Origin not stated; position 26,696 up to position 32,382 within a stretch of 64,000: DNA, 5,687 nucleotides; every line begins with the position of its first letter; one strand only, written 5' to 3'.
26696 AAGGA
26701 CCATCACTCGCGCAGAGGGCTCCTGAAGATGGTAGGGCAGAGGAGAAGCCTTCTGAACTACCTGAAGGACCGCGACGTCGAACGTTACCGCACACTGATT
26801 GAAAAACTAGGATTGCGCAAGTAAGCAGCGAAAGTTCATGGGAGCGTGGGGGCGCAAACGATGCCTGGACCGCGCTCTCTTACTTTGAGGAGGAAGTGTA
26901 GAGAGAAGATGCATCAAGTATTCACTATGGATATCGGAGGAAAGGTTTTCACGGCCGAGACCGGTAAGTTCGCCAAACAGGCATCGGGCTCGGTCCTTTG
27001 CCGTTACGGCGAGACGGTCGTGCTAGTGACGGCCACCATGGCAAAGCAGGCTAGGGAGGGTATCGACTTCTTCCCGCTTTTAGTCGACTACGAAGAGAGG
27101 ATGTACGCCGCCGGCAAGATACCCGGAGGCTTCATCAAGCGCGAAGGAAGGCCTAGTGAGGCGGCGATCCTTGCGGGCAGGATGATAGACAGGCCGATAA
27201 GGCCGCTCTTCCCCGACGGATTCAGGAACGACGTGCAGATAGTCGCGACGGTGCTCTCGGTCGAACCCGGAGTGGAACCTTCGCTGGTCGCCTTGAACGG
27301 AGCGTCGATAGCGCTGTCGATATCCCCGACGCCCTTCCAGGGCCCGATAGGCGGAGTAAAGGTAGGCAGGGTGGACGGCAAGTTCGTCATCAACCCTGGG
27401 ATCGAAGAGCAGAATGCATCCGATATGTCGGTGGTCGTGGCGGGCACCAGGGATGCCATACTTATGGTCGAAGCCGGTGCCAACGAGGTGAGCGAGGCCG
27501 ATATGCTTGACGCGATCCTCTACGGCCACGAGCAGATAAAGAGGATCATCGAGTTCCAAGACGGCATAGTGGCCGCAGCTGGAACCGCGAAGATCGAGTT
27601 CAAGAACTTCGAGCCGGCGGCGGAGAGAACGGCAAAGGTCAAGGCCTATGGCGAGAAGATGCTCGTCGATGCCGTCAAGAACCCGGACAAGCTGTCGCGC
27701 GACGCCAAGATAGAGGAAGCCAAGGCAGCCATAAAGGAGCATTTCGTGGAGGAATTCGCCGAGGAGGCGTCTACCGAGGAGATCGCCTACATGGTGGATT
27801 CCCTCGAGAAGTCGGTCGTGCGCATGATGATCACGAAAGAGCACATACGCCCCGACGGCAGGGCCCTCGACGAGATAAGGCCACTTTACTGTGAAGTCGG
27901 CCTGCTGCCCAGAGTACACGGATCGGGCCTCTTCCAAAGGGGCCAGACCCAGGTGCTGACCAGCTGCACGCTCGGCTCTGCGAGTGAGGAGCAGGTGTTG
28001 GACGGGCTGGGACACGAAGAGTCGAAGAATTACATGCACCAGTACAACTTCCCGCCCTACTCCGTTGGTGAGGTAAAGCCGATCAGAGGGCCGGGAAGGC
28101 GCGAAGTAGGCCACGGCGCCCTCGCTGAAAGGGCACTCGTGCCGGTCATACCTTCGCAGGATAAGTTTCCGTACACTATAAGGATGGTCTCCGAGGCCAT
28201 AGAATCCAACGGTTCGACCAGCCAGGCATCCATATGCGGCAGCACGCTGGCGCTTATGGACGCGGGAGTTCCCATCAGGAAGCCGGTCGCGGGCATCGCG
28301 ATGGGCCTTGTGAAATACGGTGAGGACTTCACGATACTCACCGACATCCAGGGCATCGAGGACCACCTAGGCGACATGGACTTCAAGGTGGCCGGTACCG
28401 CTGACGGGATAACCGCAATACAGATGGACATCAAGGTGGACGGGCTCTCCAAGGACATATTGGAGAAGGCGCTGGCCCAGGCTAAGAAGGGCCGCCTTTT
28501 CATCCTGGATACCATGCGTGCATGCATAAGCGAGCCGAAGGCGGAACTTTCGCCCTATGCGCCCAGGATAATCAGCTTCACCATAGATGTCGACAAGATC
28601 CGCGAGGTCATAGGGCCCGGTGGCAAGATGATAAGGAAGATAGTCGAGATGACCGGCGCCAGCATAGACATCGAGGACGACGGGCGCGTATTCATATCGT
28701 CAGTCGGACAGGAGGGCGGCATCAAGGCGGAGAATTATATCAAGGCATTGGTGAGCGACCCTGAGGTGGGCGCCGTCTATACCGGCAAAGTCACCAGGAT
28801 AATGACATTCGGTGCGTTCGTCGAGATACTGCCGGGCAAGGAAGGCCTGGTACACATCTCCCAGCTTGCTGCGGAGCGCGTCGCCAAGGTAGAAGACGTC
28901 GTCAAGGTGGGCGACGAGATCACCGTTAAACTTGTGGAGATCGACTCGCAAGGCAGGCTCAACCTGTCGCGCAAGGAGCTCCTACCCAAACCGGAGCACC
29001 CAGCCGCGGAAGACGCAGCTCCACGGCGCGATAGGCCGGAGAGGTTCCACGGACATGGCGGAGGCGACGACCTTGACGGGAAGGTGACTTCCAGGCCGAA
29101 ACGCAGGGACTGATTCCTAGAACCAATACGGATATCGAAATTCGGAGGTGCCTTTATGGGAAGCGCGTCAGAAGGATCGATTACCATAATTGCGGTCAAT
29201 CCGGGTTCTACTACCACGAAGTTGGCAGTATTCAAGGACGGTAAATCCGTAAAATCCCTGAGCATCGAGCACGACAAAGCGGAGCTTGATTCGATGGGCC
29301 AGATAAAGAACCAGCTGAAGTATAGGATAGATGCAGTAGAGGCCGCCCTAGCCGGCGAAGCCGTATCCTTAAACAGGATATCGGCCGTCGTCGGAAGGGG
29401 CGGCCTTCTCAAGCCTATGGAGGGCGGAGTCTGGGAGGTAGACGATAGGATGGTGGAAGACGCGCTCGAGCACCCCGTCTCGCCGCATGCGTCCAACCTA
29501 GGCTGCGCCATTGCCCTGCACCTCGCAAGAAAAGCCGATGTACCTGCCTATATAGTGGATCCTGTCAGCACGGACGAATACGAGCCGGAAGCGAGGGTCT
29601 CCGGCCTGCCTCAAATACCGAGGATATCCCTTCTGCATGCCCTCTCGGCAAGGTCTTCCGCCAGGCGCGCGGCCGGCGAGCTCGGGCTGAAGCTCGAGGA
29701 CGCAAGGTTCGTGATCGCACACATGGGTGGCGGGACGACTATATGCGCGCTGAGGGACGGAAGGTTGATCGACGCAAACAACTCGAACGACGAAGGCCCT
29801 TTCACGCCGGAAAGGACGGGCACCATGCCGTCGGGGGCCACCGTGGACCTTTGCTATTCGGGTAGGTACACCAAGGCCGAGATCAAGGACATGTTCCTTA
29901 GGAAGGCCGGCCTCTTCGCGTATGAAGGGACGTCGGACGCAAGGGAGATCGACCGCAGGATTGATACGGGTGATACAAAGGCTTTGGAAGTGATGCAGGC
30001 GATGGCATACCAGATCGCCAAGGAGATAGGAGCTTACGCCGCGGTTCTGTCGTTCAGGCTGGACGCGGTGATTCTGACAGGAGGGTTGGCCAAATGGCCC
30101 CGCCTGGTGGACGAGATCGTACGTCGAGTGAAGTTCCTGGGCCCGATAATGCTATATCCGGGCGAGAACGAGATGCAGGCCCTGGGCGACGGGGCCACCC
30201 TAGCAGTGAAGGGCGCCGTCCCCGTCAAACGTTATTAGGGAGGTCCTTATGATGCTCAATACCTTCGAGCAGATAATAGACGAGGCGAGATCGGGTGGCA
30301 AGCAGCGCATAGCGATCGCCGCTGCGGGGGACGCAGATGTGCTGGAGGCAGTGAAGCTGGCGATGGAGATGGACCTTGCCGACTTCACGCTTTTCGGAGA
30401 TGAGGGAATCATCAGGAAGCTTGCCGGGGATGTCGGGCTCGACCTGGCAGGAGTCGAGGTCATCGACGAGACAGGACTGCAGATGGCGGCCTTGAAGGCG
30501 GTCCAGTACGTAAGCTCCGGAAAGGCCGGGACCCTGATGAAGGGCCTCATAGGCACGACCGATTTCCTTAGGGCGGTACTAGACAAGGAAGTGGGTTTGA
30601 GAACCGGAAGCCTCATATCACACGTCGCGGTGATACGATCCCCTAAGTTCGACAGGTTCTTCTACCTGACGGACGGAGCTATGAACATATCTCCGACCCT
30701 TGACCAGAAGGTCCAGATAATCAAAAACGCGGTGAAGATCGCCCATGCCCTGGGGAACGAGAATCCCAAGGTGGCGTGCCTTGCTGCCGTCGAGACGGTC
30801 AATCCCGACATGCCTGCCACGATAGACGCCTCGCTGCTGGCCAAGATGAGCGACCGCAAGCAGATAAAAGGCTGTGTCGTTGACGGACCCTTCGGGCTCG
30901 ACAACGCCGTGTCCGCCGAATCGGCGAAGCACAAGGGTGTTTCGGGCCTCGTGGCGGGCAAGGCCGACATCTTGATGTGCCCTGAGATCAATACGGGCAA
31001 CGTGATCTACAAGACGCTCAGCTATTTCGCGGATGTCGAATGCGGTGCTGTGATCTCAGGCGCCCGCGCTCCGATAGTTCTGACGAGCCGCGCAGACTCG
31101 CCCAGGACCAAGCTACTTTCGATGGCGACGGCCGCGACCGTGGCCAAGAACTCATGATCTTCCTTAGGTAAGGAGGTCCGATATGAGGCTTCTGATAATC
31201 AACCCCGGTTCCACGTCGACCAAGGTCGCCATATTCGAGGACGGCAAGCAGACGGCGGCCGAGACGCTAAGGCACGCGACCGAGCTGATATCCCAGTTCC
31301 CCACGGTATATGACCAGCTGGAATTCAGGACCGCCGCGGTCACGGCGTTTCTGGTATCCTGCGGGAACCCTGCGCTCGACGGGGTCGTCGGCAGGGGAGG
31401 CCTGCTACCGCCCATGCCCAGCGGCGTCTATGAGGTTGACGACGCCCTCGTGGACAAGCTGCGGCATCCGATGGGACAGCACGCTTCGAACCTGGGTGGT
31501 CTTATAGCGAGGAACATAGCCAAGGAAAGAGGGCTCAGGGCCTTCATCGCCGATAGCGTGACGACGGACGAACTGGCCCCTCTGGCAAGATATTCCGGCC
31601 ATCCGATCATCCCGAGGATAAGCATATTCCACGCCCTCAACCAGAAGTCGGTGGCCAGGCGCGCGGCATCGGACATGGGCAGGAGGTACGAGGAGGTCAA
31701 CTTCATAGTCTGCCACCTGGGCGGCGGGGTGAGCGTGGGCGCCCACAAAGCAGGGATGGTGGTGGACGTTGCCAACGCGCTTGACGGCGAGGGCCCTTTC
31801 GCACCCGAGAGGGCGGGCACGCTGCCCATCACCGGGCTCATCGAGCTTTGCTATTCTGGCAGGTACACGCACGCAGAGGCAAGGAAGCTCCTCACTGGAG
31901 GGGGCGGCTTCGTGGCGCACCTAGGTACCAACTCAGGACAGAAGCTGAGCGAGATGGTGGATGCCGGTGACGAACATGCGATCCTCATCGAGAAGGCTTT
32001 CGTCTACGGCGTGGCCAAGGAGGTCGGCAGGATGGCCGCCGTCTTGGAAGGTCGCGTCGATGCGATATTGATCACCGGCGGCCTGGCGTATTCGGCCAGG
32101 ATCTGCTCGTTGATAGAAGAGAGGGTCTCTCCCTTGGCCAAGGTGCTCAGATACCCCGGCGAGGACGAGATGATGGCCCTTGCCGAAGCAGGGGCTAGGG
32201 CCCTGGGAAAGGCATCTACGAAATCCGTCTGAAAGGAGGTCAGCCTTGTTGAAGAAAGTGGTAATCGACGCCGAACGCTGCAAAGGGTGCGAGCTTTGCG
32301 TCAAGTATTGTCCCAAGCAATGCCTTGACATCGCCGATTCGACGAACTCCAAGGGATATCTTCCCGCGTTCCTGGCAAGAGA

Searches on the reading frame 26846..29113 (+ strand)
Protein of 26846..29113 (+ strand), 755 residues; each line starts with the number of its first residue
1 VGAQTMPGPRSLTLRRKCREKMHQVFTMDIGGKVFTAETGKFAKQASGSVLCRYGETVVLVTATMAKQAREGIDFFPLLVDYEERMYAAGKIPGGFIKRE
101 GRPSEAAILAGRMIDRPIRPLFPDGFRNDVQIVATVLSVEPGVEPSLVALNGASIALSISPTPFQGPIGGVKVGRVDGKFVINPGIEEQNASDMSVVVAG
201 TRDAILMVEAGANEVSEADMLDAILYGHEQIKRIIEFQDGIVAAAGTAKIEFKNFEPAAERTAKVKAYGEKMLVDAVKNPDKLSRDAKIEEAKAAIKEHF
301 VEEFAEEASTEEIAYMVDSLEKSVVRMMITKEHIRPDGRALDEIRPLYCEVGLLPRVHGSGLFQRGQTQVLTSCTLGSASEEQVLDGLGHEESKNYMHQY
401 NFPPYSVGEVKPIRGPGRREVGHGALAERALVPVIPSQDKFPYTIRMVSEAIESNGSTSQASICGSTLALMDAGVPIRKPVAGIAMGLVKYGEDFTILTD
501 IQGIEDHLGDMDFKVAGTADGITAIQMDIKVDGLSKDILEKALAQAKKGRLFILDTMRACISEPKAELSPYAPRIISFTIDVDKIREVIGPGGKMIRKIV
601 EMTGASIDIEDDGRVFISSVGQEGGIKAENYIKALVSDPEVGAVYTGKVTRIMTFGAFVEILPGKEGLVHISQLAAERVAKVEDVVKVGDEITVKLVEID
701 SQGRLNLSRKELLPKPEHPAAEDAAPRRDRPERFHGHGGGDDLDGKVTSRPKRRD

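Call 50: search_protein_families(library=ncbifam, max_evalue=1e-20, proteins=[window:26846-29113:+])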
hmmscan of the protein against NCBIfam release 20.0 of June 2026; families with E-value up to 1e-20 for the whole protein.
window:26846-29113:+ (755 aa): 6 families
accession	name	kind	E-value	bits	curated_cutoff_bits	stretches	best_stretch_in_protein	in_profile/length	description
NF008805.1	PRK11824.1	equivalog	0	1018.7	471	1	27-711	3-682/683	polyribonucleotide nucleotidyltransferase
TIGR03591.1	polynuc_phos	equivalog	0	1014.7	525.05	1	30-711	2-688/689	polyribonucleotide nucleotidyltransferase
TIGR02696.1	pppGpp_PNP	exception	2.3e-216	720.6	1106.75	1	30-707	14-718/720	guanosine pentaphosphate synthetase I/polyribonucleotide nucleotidyltransferase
TIGR02065.1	ECX1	equivalog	6.9e-33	113.9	318.7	1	329-561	3-226/230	exosome complex exonuclease Rrp41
NF005208.0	PRK06676.1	equivalog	5.3e-24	84.9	368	1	640-723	277-361/391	30S ribosomal protein S1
NF000907.0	PRK00087.1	equivalog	3.8e-22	78.2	624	1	640-720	562-643/671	bifunctional 4-hydroxy-3-methylbut-2-enyl diphosphate reductase/30S ribosomal protein S1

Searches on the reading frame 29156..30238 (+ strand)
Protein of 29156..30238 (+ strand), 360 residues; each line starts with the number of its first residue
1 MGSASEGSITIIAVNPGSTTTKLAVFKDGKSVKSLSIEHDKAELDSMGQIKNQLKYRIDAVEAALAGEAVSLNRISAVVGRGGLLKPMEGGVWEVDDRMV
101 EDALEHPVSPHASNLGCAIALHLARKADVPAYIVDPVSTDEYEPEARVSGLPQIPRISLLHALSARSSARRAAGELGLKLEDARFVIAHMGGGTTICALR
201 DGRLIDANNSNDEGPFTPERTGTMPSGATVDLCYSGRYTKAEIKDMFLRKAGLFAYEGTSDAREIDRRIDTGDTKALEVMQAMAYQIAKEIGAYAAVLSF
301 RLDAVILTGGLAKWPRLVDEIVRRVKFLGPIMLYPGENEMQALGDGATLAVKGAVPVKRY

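Call 50: search_protein_families(library=ncbifam, max_evalue=1e-20, proteins=[window:29156-30238:+])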
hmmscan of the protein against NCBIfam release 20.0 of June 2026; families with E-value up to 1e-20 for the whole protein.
window:29156-30238:+ (360 aa): 4 families
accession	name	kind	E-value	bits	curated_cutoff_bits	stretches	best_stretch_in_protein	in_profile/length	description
NF002834.0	PRK03011.1-5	subfamily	3.2e-136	454.1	222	1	10-360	4-355/357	butyrate kinase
TIGR02707.1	butyr_kinase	equivalog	7.2e-123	410.1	289.1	1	11-357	2-349/351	butyrate kinase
TIGR00016.1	ackA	subfamily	3.9e-22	78.5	293.4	1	161-329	185-357/405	acetate/propionate family kinase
NF009045.0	PRK12379.1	equivalog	2.4e-21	76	580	0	160-329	174-346/402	propionate kinase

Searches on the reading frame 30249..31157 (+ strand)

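Call 50: search_protein_families(library=ncbifam, max_evalue=1e-20, proteins=[window:30249-31157:+])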
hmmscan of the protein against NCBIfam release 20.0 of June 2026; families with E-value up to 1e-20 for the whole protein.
window:30249-31157:+ (302 aa): 7 families
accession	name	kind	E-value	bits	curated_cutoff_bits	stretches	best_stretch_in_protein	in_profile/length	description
NF004472.0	PRK05805.1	subfamily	5.3e-123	409.9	399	1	2-301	1-300/302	phosphate butyryltransferase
TIGR02706.1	P_butyryltrans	equivalog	1.2e-119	398.8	410.5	1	6-299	1-294/294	phosphate butyryltransferase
NF005837.0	PRK07742.1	equivalog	7.2e-112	373.5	409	1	6-300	3-298/299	phosphate butyryltransferase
NF006045.0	PRK08190.1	subfamily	9.2e-98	328.1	282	1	5-301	163-459/467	bifunctional enoyl-CoA hydratase/phosphate acetyltransferase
NF008852.0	PRK11890.1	subfamily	7.9e-89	297.8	413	1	4-301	8-305/315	phosphate acetyltransferase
TIGR02709.1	branched_ptb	equivalog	3.9e-47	161.1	475.15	1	80-294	56-267/271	branched-chain phosphotransacylase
NF007233.1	PRK09653.1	subfamily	1.5e-23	83.9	310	0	84-281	106-301/319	phosphotransacetylase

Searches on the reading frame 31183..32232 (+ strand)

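Call 50: search_protein_families(library=ncbifam, max_evalue=1e-20, proteins=[window:31183-32232:+])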
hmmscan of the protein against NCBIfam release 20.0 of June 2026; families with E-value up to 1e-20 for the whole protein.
window:31183-32232:+ (349 aa): 2 families
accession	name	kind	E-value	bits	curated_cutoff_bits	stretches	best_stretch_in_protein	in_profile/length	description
NF002834.0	PRK03011.1-5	subfamily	9.5e-138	459.1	222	1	1-344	3-349/357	butyrate kinase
TIGR02707.1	butyr_kinase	equivalog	3.8e-135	450.4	289.1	1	3-342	2-344/351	butyrate kinase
